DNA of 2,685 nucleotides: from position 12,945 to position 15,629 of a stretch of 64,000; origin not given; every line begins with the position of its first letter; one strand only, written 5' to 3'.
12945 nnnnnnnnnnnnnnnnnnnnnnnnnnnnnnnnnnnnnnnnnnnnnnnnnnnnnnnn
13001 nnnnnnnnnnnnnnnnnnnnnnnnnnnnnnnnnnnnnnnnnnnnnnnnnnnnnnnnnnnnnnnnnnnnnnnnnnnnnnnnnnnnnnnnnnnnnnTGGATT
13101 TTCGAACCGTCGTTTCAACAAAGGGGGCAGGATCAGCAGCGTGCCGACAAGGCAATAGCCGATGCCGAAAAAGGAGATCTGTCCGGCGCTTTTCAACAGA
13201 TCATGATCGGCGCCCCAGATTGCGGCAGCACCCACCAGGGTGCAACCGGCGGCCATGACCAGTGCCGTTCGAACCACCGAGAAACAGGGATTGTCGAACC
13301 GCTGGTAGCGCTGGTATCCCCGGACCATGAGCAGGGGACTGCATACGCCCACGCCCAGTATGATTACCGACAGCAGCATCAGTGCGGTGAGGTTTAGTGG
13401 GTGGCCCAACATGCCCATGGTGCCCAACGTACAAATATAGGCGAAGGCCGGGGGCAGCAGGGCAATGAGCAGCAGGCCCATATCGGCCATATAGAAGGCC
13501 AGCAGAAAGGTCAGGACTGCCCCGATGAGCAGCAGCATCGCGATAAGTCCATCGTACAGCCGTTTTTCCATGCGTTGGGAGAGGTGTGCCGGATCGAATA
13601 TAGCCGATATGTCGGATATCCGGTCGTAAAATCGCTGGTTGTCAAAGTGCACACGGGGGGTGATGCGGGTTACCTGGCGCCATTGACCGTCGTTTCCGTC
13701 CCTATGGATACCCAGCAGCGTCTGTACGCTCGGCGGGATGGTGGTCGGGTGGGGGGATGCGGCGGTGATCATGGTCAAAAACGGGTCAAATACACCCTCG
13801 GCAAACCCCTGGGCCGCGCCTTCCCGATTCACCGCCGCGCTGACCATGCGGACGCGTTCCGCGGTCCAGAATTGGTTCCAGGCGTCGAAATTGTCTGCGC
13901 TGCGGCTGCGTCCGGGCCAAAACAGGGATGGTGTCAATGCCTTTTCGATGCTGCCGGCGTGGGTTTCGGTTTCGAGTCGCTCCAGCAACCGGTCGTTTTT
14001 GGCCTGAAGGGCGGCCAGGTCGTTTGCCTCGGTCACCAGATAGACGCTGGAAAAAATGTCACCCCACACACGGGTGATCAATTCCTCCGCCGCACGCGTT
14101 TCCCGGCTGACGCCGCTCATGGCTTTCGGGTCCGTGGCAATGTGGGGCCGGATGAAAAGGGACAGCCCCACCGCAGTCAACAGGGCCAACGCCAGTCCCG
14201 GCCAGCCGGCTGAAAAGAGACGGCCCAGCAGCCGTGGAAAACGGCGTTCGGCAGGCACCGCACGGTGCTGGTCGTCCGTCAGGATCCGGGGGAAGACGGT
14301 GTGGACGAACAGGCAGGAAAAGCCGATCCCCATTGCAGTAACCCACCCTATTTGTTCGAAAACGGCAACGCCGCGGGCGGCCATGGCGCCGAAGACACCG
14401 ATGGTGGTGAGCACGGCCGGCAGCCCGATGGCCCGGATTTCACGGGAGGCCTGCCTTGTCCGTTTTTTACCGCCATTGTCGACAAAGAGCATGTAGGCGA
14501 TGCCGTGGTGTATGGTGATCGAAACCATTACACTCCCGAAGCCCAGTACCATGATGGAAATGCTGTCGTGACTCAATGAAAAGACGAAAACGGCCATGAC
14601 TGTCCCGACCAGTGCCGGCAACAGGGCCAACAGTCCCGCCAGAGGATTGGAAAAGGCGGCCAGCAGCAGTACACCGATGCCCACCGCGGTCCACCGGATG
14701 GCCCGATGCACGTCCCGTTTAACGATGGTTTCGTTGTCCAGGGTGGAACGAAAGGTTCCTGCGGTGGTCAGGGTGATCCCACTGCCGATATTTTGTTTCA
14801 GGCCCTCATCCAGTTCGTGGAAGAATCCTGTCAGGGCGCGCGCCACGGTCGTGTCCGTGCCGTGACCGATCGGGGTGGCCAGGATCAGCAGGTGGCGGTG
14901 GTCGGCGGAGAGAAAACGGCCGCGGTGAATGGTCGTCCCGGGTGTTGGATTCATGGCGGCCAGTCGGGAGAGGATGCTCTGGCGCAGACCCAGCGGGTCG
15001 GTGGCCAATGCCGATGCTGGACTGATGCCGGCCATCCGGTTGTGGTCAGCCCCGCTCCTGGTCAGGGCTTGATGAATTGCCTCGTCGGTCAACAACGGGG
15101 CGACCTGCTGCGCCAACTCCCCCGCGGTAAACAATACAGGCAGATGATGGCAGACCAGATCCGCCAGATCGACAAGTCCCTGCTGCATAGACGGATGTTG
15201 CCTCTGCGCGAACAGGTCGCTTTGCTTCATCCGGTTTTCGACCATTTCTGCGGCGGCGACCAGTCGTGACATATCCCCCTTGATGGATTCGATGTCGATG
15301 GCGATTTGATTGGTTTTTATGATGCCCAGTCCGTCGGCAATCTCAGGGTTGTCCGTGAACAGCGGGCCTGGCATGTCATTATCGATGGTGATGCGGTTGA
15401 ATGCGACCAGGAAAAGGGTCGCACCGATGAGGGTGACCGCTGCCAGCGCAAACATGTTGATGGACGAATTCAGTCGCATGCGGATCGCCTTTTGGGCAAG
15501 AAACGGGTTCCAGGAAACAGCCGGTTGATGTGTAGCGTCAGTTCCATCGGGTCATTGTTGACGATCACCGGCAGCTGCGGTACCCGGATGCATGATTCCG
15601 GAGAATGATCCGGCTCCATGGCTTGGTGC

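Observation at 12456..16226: MMPL-like COG4258 exporter fused to a SAM methyltransferase, co-oriented with plsY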

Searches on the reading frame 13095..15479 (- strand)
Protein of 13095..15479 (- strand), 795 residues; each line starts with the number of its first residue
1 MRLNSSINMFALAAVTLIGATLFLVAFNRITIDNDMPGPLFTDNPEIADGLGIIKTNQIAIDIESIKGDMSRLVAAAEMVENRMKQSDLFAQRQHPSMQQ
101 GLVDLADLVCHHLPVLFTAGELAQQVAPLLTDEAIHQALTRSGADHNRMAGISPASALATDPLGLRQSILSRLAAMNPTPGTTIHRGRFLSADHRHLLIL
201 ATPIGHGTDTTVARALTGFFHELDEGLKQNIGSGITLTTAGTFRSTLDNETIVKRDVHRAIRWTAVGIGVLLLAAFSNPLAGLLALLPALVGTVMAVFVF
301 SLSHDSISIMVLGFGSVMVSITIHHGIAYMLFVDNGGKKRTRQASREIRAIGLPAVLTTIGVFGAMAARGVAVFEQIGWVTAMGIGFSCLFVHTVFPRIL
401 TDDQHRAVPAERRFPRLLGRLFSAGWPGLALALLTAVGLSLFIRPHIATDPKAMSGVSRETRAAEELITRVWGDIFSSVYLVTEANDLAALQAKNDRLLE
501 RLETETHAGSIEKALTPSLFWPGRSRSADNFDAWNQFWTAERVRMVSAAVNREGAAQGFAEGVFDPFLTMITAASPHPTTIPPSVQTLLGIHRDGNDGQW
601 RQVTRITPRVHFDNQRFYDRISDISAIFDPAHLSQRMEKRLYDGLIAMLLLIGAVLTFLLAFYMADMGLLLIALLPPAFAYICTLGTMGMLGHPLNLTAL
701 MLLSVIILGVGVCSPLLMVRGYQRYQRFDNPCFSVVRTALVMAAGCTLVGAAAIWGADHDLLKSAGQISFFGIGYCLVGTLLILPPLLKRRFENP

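Call 59: search_protein_representatives(alignment_id=A2)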
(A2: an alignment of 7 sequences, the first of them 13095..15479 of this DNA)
Query: 7 sequences, 800 profile positions. Proteins with E-value up to 0.001 (for the whole library): 13382; up to 1e-10: 5958; up to 1e-30: 1642. The best 150 are listed.
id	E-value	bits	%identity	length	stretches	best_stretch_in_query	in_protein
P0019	0.0e+00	1260.7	-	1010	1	2-799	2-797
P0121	0.0e+00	1181.4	-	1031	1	1-799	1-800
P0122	0.0e+00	1081.6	-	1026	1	6-796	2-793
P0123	0.0e+00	1068.9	-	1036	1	2-797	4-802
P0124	0.0e+00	1041.4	-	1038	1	5-799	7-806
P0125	0.0e+00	1033.2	-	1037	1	8-798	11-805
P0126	1.8e-297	1005.3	-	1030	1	5-797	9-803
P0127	5.5e-295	997.2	-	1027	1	6-797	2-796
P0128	2.3e-292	988.5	-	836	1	7-797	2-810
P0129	7.1e-290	980.3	-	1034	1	9-798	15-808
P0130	2.2e-288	975.3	-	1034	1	1-797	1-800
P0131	1.8e-287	972.3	-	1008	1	24-796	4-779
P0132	4.1e-285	964.5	-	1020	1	1-799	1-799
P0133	5.4e-285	964.1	-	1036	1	5-797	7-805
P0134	9.4e-284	960.0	-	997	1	3-796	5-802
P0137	6.3e-277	937.4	-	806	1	3-796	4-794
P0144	4.9e-265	898.1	-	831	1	5-799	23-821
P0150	2.6e-253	859.3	-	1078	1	1-794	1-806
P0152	1.5e-246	837.0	-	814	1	4-797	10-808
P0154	6.3e-246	834.9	-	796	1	3-797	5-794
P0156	8.3e-244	827.9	-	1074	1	4-797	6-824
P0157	2.2e-243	826.5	-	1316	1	9-797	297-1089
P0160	2.1e-237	806.7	-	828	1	4-794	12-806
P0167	2.1e-226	770.3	-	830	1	5-797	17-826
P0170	1.6e-224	764.1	-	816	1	3-786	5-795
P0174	3.4e-212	723.3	-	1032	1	9-797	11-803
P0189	3.4e-175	601.0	-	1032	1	1-794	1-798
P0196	2.2e-141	489.2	-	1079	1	13-795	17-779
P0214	1.5e-105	370.6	-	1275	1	12-792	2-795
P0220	9.7e-103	361.3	-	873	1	18-792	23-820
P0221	2.1e-102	360.2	-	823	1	3-790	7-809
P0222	4.2e-102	359.2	-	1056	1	11-796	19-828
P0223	4.1e-101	356.0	-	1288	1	13-795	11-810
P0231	7.8e-99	348.4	-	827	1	7-792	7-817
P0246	1.4e-94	334.4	-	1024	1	10-789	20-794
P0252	1.7e-93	330.8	-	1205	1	12-791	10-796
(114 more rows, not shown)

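Call 63: search_protein_families(library=pfam, proteins=[P0128, P0137, P0157, P0150, P0214, P0223, P0252, P0221, P0246], max_evalue=0.0001)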
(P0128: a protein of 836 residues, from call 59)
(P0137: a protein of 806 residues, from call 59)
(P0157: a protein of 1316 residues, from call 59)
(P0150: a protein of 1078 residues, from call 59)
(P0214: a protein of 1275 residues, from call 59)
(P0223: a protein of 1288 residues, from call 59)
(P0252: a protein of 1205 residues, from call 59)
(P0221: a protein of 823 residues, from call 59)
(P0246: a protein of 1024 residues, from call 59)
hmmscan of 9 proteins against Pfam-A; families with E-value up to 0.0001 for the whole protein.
P0128 (836 aa): 1 family
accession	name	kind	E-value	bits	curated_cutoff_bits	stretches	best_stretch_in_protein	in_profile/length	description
PF03176.21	MMPL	-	4.6e-08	32.8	20.5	1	190-407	79-301/333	MMPL family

P0137 (806 aa): 1 family
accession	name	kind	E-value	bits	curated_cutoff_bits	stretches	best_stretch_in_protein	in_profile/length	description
PF03176.21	MMPL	-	7e-11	42.1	20.5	1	658-798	153-305/333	MMPL family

P0157 (1316 aa): 7 families
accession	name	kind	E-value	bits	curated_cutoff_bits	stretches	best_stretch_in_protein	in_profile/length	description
PF00535.33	Glycos_transf_2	-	7.9e-16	58.9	23.3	1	31-151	2-127/168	Glycosyl transferase family 2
PF13649.12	Methyltransf_25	-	6.8e-13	49.6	27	1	1148-1240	2-97/97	Methyltransferase domain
PF13489.12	Methyltransf_23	-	6.7e-12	45.9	27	1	1139-1292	15-162/164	Methyltransferase domain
PF08242.18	Methyltransf_12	-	3.4e-11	44.2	30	1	1148-1242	1-98/98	Methyltransferase domain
PF08241.18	Methyltransf_11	-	2.1e-10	41.5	21.2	1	1148-1244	1-95/95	Methyltransferase domain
PF03176.21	MMPL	-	2.1e-10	40.5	20.5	1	950-1109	149-314/333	MMPL family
PF13704.12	Glyco_tranf_2_4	-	3.2e-05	24.8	27.5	1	43-112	8-81/98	Glycosyl transferase family 2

P0150 (1078 aa): 4 families
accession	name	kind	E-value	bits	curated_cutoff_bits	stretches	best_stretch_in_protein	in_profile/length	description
PF08242.18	Methyltransf_12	-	1.3e-11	45.5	30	1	864-958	1-98/98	Methyltransferase domain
PF13649.12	Methyltransf_25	-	3.5e-11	44.1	27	1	863-956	1-97/97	Methyltransferase domain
PF08241.18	Methyltransf_11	-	1.6e-09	38.7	21.2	1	864-960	1-95/95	Methyltransferase domain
PF13489.12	Methyltransf_23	-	3.1e-08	33.9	27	1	860-965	23-121/164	Methyltransferase domain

P0214 (1275 aa): 11 families
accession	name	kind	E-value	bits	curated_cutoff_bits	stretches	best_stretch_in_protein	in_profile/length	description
PF01553.26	Acyltransferase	-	2.7e-22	79.4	23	1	887-998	13-132/132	Acyltransferase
PF13649.12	Methyltransf_25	-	6e-16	59.4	27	1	1105-1198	1-97/97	Methyltransferase domain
PF03176.21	MMPL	-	2e-15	57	20.5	2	217-401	108-301/333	MMPL family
PF08242.18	Methyltransf_12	-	2.9e-14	54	30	1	1106-1200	1-98/98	Methyltransferase domain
PF13847.12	Methyltransf_31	-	1.1e-13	51.5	27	1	1104-1225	6-132/145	Methyltransferase domain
PF08241.18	Methyltransf_11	-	4.6e-13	50.1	21.2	1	1106-1202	1-95/95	Methyltransferase domain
PF13489.12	Methyltransf_23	-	1.7e-09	38.1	27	1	1100-1219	21-133/164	Methyltransferase domain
PF05175.20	MTS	-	1.1e-08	35.4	23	1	1101-1200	31-136/170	Methyltransferase small domain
PF00891.24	Methyltransf_2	-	9.4e-08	32.1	22.3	1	1103-1203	64-165/210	O-methyltransferase domain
PF05401.17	NodS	-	1.3e-06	28.9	24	1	1102-1203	44-145/201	Nodulation protein S (NodS)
PF01739.24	CheR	-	6.6e-05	22.9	27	0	1148-1201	117-172/195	CheR methyltransferase, SAM binding domain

P0223 (1288 aa): 8 families
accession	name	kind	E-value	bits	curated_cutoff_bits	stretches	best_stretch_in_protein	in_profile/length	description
PF01553.26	Acyltransferase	-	2e-18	66.9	23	1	899-1009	13-131/132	Acyltransferase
PF13649.12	Methyltransf_25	-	9.6e-15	55.5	27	1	1117-1210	1-97/97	Methyltransferase domain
PF08241.18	Methyltransf_11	-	2.8e-11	44.3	21.2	1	1118-1214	1-95/95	Methyltransferase domain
PF03176.21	MMPL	-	4.2e-11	42.8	20.5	2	659-808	138-299/333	MMPL family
PF13489.12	Methyltransf_23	-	8.3e-11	42.3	27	1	1102-1267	8-161/164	Methyltransferase domain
PF08242.18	Methyltransf_12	-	2e-09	38.5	30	1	1118-1212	1-98/98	Methyltransferase domain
PF13847.12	Methyltransf_31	-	6.1e-09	36.1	27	1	1117-1219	7-114/145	Methyltransferase domain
PF00891.24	Methyltransf_2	-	1.2e-05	25.2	22.3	1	1115-1223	64-173/210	O-methyltransferase domain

P0252 (1205 aa): 9 families
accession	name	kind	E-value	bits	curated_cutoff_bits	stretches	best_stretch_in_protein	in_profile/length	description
PF01553.26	Acyltransferase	-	1.1e-18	67.7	23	1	890-1000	14-132/132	Acyltransferase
PF03176.21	MMPL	-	1.2e-14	54.5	20.5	2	223-404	107-298/333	MMPL family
PF13649.12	Methyltransf_25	-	5e-14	53.2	27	1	1107-1200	1-97/97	Methyltransferase domain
PF08242.18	Methyltransf_12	-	1.8e-12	48.2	30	1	1108-1202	1-98/98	Methyltransferase domain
PF08241.18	Methyltransf_11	-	1.9e-12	48.1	21.2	1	1108-1204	1-95/95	Methyltransferase domain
PF13489.12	Methyltransf_23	-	1.5e-09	38.2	27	1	1102-1204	21-116/164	Methyltransferase domain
PF13847.12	Methyltransf_31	-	8e-08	32.5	27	1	1105-1204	5-109/145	Methyltransferase domain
PF00891.24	Methyltransf_2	-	5.1e-07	29.7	22.3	1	1105-1203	64-163/210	O-methyltransferase domain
PF05175.20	MTS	-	5.3e-05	23.4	23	0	1103-1203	31-137/170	Methyltransferase small domain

P0221 (823 aa): 2 families
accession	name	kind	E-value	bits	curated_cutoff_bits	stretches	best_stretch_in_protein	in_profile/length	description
PF03176.21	MMPL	-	3.3e-25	89.2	20.5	2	224-413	104-299/333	MMPL family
PF00873.25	ACR_tran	-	1e-09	37.2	28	1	633-737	300-400/1021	AcrB/AcrD/AcrF family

P0246 (1024 aa): 8 families
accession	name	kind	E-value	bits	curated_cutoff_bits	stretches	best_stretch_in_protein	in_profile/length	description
PF03176.21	MMPL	-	1.7e-19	70.4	20.5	2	196-409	80-299/333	MMPL family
PF13649.12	Methyltransf_25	-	1.2e-16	61.5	27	1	857-950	1-97/97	Methyltransferase domain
PF08242.18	Methyltransf_12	-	6.5e-15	56.1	30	1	858-952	1-98/98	Methyltransferase domain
PF13847.12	Methyltransf_31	-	9.4e-14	51.8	27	1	857-967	7-121/145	Methyltransferase domain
PF08241.18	Methyltransf_11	-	1.3e-13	51.8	21.2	1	858-954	1-95/95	Methyltransferase domain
PF00891.24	Methyltransf_2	-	2.6e-12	47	22.3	1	843-962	54-172/210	O-methyltransferase domain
PF13489.12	Methyltransf_23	-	4.1e-12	46.6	27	1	853-1008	22-163/164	Methyltransferase domain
PF05175.20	MTS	-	1.2e-07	32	23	1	847-954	27-138/170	Methyltransferase small domain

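Call 69: list_cluster_members(proteins=[P0128, P0137, P0214, P0223, P0157, P0221, P0231, P0220, P0246, P0252])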
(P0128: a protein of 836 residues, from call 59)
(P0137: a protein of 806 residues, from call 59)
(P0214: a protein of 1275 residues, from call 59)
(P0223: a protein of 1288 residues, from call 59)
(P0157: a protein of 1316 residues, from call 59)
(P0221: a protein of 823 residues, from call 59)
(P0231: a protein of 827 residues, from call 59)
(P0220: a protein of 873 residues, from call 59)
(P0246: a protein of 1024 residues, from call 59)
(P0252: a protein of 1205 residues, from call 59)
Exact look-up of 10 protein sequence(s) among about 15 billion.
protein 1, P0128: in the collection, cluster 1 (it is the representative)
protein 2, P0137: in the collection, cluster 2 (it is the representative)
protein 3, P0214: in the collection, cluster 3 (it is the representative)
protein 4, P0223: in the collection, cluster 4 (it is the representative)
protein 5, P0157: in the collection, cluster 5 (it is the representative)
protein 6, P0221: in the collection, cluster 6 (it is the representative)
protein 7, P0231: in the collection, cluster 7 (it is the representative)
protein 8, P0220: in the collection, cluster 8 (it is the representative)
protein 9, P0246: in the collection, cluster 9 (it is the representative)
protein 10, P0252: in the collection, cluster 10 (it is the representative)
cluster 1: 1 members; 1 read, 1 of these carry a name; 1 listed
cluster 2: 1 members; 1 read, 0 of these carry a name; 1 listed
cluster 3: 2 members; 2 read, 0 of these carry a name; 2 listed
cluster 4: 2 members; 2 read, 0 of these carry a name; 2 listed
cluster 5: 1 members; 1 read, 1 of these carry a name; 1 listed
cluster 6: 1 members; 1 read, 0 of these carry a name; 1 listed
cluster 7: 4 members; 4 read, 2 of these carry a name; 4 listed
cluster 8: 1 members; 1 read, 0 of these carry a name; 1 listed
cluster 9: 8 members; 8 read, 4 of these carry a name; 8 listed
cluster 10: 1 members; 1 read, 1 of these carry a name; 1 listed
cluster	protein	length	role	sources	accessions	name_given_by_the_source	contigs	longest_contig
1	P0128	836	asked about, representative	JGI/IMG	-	predicted exporter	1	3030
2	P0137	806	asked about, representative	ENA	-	-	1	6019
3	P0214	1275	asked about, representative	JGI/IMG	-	-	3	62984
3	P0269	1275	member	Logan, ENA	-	-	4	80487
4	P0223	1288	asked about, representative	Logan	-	-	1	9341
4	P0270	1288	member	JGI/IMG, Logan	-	-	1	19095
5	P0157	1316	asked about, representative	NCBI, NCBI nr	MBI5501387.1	MAG: glycosyltransferase [Deltaproteobacteria bacterium] | glycosyltransferase [Deltaproteobacteria bacterium]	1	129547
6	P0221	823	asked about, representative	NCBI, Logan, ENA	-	-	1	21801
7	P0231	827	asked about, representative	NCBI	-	-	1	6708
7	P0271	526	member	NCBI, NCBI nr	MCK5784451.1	MAG: MMPL family transporter, partial [Desulfobacterales bacterium] | MMPL family transporter [Desulfobacterales bacterium]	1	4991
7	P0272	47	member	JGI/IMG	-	ATP-binding cassette subfamily B protein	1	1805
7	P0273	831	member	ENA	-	-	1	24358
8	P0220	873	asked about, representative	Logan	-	-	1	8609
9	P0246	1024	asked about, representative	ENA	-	-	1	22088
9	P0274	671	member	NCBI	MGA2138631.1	MAG: methyltransferase domain-containing protein [Verrucomicrobiia bacterium]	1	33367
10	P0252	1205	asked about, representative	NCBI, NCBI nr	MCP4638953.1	MAG: methyltransferase domain-containing protein, partial [bacterium] | methyltransferase domain-containing protein [bacterium]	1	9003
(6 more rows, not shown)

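Call 72: list_cluster_members(proteins=[P0144, P0152, P0154, P0160, P0167, P0170, P0150, P0156, P0196, P0222])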
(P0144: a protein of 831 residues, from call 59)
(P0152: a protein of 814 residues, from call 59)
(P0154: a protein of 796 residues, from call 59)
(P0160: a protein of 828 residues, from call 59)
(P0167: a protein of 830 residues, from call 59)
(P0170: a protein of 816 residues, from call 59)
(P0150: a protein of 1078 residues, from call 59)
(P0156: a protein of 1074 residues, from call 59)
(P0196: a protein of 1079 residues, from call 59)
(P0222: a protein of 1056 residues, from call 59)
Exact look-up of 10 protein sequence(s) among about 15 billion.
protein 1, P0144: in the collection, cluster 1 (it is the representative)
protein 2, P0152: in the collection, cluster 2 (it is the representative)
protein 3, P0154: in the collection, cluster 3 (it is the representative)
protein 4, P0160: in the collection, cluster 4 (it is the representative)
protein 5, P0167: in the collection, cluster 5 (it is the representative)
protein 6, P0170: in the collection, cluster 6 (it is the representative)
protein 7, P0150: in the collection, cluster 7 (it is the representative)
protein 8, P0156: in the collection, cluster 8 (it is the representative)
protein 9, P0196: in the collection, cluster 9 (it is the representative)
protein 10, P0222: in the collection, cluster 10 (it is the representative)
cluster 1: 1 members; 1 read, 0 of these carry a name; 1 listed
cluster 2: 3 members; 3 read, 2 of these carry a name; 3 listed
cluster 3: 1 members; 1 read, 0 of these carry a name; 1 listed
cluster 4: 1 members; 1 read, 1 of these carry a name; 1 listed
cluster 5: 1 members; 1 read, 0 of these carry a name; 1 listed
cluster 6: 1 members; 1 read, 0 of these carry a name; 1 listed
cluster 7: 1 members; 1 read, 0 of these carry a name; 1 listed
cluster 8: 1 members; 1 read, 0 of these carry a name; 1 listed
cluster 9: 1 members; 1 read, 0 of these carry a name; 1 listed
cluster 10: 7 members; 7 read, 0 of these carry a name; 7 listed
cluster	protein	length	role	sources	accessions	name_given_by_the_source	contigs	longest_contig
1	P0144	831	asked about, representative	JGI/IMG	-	-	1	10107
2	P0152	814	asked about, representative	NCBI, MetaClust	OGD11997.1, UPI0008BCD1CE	MAG: hypothetical protein A2Y86_01880, partial [Candidatus Aminicenantes bacterium ... | status=active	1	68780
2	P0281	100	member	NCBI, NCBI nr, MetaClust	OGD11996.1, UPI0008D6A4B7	MAG: hypothetical protein A2Y86_01875 [Candidatus Aminicenantes bacterium RBG_13_62_12] | status=active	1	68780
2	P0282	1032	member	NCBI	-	-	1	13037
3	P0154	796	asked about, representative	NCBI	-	-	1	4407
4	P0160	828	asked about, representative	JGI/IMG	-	predicted exporter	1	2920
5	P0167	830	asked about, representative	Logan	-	-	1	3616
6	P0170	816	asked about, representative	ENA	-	-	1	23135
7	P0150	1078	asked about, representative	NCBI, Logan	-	-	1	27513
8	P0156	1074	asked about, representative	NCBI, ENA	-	-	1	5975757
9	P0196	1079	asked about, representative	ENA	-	-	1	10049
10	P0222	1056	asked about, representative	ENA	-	-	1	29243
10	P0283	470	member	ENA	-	-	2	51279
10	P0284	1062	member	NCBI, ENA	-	-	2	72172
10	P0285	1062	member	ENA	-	-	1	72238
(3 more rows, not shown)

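Call 73: find_encoding_contigs(protein=P0137, flank=6000, max_places=2)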
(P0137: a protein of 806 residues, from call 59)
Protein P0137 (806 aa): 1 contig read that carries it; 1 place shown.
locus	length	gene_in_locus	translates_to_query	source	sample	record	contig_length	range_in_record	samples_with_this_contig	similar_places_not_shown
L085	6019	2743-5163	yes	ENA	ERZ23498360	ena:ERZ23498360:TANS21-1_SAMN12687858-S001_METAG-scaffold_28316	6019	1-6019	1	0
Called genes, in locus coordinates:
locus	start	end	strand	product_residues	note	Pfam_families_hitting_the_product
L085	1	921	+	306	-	?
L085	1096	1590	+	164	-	PF13279:4HBT_2, PF03061:4HBT (weak)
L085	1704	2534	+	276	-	PF14765:PS-DH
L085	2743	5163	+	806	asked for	PF03176:MMPL (weak)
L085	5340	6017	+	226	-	?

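Call 74: search_protein_families(library=pfam, proteins=[L085:5340-6017:+, L085:1-921:+], max_evalue=0.001)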
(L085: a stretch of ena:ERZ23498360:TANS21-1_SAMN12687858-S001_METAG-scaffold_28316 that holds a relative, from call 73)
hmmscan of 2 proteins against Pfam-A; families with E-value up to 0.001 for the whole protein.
L085:5340-6017:+ (226 aa): 1 family
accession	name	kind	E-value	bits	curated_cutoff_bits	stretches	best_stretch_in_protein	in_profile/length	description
PF04055.27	Radical_SAM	-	1.1e-27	97.7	29.5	1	32-188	2-161/166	Radical SAM superfamily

L085:1-921:+ (306 aa): 3 families
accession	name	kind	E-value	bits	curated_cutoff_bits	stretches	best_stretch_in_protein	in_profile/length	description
PF02801.28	Ketoacyl-synt_C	-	3.6e-28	98.4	20.8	1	152-262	2-117/119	Beta-ketoacyl synthase, C-terminal domain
PF00109.32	ketoacyl-synt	-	2.7e-26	93.2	20.8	1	15-140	136-249/252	Beta-ketoacyl synthase, N-terminal domain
PF00108.29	Thiolase_N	-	2.7e-06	27.4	26.4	1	51-83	82-114/260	Thiolase, N-terminal domain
